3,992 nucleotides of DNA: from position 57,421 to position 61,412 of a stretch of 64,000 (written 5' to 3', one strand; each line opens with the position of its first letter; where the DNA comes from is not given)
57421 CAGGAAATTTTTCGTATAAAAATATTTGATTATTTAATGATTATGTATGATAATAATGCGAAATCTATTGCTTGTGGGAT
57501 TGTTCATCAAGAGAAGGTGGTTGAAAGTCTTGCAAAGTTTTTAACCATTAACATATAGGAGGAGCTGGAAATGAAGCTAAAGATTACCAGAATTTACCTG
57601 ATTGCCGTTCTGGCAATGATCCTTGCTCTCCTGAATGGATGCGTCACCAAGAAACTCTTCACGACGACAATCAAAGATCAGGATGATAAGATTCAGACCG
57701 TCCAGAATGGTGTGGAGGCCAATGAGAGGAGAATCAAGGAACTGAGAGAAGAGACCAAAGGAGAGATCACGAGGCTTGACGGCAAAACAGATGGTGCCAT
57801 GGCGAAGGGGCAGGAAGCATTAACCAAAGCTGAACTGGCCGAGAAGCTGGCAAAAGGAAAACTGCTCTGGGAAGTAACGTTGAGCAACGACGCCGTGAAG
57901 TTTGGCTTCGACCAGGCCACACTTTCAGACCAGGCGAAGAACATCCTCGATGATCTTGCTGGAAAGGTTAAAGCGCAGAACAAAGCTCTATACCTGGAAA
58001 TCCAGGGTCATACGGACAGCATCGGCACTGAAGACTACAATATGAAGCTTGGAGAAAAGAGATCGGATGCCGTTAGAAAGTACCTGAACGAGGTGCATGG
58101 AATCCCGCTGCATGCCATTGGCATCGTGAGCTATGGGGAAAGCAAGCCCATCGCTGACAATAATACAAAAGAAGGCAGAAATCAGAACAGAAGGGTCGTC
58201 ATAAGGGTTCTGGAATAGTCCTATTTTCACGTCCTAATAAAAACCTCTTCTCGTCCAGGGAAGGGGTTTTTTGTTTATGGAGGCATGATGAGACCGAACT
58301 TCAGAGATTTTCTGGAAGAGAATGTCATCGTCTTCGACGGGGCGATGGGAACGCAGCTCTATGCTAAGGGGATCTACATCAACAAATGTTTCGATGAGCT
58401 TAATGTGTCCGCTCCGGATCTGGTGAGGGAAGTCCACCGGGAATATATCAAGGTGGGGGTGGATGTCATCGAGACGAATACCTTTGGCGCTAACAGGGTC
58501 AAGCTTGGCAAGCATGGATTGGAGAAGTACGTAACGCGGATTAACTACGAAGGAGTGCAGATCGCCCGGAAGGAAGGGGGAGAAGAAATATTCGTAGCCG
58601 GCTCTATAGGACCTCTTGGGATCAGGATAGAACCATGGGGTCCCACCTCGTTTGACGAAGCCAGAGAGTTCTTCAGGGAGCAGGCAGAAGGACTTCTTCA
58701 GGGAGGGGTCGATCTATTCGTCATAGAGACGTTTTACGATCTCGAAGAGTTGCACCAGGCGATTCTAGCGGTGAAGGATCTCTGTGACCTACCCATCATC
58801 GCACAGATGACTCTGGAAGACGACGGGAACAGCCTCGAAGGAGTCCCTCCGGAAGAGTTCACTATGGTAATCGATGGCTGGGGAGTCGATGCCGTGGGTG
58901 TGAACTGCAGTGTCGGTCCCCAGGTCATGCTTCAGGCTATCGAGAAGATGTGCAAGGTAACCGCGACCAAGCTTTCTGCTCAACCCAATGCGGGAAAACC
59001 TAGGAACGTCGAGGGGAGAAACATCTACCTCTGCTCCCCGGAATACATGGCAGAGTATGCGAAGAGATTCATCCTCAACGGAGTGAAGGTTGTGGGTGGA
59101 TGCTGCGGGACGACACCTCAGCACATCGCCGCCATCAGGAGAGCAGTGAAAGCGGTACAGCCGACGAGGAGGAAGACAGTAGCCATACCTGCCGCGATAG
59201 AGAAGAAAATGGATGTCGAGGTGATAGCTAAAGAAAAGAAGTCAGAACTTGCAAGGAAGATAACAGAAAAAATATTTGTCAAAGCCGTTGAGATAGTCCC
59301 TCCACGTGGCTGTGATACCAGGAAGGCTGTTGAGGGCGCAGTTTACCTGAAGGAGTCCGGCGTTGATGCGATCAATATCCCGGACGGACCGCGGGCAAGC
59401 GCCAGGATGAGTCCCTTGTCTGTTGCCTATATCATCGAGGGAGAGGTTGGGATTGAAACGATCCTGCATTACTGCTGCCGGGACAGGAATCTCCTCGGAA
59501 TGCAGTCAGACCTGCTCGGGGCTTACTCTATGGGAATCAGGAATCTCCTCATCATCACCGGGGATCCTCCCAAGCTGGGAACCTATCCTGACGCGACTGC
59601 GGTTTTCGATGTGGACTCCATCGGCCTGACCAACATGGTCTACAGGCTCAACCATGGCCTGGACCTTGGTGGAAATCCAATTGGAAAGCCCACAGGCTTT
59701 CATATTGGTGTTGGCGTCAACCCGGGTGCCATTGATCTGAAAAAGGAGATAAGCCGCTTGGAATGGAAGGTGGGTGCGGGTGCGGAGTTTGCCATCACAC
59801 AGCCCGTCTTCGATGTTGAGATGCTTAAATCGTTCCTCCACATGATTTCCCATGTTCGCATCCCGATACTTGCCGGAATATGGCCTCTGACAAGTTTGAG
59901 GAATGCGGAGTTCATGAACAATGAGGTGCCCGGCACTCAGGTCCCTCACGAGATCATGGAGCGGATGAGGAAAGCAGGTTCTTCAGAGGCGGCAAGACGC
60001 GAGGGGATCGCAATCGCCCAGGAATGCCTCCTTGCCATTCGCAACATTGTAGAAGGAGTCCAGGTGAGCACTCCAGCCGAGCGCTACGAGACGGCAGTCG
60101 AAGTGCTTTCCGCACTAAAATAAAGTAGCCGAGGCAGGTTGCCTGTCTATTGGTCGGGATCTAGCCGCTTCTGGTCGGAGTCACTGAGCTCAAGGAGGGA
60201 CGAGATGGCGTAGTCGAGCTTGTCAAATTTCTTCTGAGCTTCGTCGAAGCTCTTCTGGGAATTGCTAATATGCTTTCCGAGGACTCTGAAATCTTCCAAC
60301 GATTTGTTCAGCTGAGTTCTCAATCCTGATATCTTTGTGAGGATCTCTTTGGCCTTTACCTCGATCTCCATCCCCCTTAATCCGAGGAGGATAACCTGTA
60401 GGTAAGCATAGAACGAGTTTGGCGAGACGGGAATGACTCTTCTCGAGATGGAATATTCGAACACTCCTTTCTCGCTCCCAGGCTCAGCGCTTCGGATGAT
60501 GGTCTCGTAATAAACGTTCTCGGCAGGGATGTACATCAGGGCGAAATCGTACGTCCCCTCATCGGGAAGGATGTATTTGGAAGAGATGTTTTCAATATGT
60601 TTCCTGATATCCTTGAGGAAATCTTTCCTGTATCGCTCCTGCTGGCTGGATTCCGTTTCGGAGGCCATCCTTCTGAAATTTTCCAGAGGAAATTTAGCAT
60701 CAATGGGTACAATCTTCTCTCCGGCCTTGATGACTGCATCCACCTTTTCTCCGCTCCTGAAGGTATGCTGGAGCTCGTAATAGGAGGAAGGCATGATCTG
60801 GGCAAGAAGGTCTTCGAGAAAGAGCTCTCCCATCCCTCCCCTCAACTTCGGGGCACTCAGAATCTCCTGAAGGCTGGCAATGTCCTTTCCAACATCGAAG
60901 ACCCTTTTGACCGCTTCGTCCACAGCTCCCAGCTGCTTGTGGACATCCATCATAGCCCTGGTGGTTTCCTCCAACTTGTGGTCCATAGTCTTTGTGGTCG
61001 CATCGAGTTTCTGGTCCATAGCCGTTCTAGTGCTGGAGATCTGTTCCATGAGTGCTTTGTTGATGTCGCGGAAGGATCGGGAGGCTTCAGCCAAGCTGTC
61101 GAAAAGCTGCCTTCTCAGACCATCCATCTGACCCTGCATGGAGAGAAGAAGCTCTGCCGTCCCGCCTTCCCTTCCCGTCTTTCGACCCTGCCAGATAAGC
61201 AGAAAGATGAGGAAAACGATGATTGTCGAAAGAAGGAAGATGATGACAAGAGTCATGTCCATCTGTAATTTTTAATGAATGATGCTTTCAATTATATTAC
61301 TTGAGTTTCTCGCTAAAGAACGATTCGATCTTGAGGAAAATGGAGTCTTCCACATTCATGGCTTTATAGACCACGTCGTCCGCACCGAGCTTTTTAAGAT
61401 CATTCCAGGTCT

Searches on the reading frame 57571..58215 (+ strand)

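Call 3: search_protein_families(library=pfam, proteins=[window:57571-58215:+], max_evalue=0.1)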
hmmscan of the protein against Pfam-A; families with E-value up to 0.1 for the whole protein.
window:57571-58215:+ (215 aa): 3 families
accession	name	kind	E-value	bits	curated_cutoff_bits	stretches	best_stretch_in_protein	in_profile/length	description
PF00691.25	OmpA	-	5.8e-23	81.5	27.2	1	111-207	2-98/98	OmpA family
PF00332.24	Glyco_hydro_17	-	0.075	13.1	28.2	1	68-145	102-173/306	Glycosyl hydrolases family 17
PF04977.20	DivIC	-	0.091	13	28.9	0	11-68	3-62/80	Septum formation initiator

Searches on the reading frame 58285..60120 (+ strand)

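Call 3: search_protein_families(library=pfam, proteins=[window:58285-60120:+], max_evalue=0.1)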
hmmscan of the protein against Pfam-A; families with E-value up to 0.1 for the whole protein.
window:58285-60120:+ (612 aa): 2 families
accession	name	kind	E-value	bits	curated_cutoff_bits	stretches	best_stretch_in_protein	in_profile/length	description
PF02574.22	S-methyl_trans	-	1.5e-74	251.8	22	1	15-288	1-283/283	Homocysteine S-methyltransferase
PF02219.23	MTHFR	-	9.6e-33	114.2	24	1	325-585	5-260/287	Methylenetetrahydrofolate reductase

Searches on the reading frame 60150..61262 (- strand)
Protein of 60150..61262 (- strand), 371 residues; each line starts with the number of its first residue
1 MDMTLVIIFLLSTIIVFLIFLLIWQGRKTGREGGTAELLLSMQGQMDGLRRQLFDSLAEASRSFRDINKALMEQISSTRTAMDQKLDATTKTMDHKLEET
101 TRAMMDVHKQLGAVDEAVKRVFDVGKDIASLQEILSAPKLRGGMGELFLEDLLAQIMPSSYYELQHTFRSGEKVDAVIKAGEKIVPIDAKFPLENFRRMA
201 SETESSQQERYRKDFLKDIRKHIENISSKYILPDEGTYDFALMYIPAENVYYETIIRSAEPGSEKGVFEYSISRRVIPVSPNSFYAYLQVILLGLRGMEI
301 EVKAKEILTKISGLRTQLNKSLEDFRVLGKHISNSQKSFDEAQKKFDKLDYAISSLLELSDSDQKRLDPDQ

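Call 3: search_protein_families(library=pfam, proteins=[window:60150-61262:-], max_evalue=0.1)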
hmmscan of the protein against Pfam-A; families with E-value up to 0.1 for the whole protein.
window:60150-61262:- (371 aa): 14 families
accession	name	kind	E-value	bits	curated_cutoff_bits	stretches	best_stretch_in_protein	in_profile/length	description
PF02646.22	RmuC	-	8.8e-54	183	26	1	74-347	2-271/291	RmuC family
PF06103.16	DUF948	-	1.4e-08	35.2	37.2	1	71-132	27-88/89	Bacterial protein of unknown function (DUF948)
PF16566.10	CREPT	-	0.0063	17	29.3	1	51-146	47-138/147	Cell-cycle alteration and expression-elevated protein in tumour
PF24627.1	PUMA_CC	-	0.0091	16.4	30.1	1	300-355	6-61/74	PUMA coiled-coil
PF07889.17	DUF1664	-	0.014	15.9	34.6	1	50-120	43-112/124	Protein of unknown function (DUF1664)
PF05218.19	DUF713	-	0.014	15.6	24.5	0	300-358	26-85/185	Protein of unknown function (DUF713)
PF24611.2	Spectrin_Anc-1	-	0.022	15.5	33.2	0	77-134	18-75/115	Nuclear anchorage protein 1, spectrin-like repeat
PF01519.22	DUF16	-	0.024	15.5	40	0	305-368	37-100/104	Protein of unknown function DUF16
PF10158.14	LOH1CR12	-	0.028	14.9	24.7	0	79-136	46-104/131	Tumour suppressor protein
PF10157.14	BORCS6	-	0.045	14.4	35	0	42-114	19-93/101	BLOC-1-related complex sub-unit 6 C-terminal helix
PF04906.18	Tweety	-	0.052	12.7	31.8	1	46-136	106-194/431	Tweety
PF04513.17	Baculo_PEP_C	-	0.08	13.4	38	0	59-99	35-89/140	Baculovirus polyhedron envelope protein, PEP, C terminus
PF02583.22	Trns_repr_metal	-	0.084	13.7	22.8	0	99-121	24-46/78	Metal-sensitive transcriptional repressor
PF03961.19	FapA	-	0.098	12.7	31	0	38-129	145-236/272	Flagellar Assembly Protein A beta solenoid domain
